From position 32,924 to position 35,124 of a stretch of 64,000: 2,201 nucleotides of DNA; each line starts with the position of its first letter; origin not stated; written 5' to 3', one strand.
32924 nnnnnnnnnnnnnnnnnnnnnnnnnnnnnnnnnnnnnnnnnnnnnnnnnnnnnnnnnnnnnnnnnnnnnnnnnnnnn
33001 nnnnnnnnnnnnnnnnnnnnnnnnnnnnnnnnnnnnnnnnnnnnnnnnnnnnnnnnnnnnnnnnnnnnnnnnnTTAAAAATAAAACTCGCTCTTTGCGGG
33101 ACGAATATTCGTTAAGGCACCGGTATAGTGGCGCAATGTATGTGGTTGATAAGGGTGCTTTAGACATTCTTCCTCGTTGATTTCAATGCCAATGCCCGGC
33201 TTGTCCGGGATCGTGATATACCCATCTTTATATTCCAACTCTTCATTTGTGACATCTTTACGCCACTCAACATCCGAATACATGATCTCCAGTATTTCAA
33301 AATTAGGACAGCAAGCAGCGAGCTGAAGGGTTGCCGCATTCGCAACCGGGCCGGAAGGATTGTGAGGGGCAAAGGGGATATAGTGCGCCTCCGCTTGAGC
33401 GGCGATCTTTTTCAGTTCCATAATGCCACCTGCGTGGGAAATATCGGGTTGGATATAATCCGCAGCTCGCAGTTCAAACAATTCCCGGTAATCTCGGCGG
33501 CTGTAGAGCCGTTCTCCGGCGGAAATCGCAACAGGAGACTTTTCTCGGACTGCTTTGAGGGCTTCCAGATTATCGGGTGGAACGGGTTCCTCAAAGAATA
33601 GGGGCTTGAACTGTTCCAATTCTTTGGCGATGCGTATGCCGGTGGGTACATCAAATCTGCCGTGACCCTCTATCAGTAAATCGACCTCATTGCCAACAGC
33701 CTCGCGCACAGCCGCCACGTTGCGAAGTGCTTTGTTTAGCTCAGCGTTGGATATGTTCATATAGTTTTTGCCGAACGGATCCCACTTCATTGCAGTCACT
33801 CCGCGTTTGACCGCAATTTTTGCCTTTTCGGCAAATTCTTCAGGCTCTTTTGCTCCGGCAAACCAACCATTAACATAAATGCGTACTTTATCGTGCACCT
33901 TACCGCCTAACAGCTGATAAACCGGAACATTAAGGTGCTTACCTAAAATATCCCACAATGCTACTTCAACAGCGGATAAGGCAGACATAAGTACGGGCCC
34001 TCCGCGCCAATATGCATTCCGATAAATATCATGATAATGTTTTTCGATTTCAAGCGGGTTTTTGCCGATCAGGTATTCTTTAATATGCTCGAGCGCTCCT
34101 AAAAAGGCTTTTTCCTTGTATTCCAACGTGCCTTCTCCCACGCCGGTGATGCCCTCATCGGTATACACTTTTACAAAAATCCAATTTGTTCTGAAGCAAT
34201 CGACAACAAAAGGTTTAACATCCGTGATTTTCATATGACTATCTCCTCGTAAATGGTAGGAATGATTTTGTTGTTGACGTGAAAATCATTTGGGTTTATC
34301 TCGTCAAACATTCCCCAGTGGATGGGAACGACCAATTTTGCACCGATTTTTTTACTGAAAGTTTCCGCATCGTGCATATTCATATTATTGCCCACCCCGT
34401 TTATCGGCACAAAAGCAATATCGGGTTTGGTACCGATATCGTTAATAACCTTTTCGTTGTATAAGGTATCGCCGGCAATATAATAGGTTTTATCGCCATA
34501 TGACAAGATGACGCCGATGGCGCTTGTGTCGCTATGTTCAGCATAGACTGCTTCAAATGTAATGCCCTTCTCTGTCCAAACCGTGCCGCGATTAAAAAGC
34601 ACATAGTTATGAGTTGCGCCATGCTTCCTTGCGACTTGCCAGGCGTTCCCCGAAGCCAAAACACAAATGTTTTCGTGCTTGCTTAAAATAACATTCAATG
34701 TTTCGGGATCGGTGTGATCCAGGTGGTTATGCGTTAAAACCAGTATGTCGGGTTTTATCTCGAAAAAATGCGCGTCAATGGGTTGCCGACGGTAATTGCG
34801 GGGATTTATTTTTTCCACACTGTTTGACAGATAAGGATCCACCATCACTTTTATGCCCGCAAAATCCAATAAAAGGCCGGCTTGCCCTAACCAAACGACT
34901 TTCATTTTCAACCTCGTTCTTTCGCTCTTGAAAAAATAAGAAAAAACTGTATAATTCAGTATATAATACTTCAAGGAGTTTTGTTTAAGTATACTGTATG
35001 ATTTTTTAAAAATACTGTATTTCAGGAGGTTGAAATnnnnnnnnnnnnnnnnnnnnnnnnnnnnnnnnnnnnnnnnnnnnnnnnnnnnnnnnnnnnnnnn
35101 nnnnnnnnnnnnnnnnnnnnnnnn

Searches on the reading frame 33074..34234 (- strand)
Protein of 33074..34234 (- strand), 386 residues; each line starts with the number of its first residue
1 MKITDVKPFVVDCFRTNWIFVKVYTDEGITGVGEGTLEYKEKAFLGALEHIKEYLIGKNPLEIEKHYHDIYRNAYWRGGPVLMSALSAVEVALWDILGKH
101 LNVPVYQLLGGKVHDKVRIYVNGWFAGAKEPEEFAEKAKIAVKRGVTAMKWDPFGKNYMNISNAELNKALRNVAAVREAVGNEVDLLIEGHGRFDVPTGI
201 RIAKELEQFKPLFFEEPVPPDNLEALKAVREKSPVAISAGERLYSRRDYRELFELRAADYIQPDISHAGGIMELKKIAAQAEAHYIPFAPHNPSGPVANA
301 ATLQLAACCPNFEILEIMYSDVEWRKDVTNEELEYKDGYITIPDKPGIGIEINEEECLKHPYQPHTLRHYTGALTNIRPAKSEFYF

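Call 43: search_protein_families(library=pfam, proteins=[window:33074-34234:-], max_evalue=0.01)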
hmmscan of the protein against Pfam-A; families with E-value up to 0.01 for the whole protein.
window:33074-34234:- (386 aa): 2 families
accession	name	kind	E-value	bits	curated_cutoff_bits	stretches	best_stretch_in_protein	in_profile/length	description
PF13378.12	MR_MLE_C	-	1e-71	241.6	29.4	1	134-355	2-218/219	Enolase C-terminal domain-like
PF02746.21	MR_MLE_N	-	9.8e-21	74.6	22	1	17-110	27-117/117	Mandelate racemase / muconate lactonizing enzyme, N-terminal domain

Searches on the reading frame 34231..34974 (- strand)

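Call 43: search_protein_families(library=pfam, proteins=[window:34231-34974:-], max_evalue=0.01)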
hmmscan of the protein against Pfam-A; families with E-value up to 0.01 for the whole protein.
window:34231-34974:- (247 aa): 3 families
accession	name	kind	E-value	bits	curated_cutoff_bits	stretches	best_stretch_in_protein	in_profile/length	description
PF13483.12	Lactamase_B_3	-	3.1e-13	50.4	24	1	26-219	2-160/160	Beta-lactamase superfamily domain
PF12706.13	Lactamase_B_2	-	5.1e-13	49.5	27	1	43-220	3-200/200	Beta-lactamase superfamily domain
PF00753.33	Lactamase_B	-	8e-07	29.6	22.7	0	43-88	18-57/196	Metallo-beta-lactamase superfamily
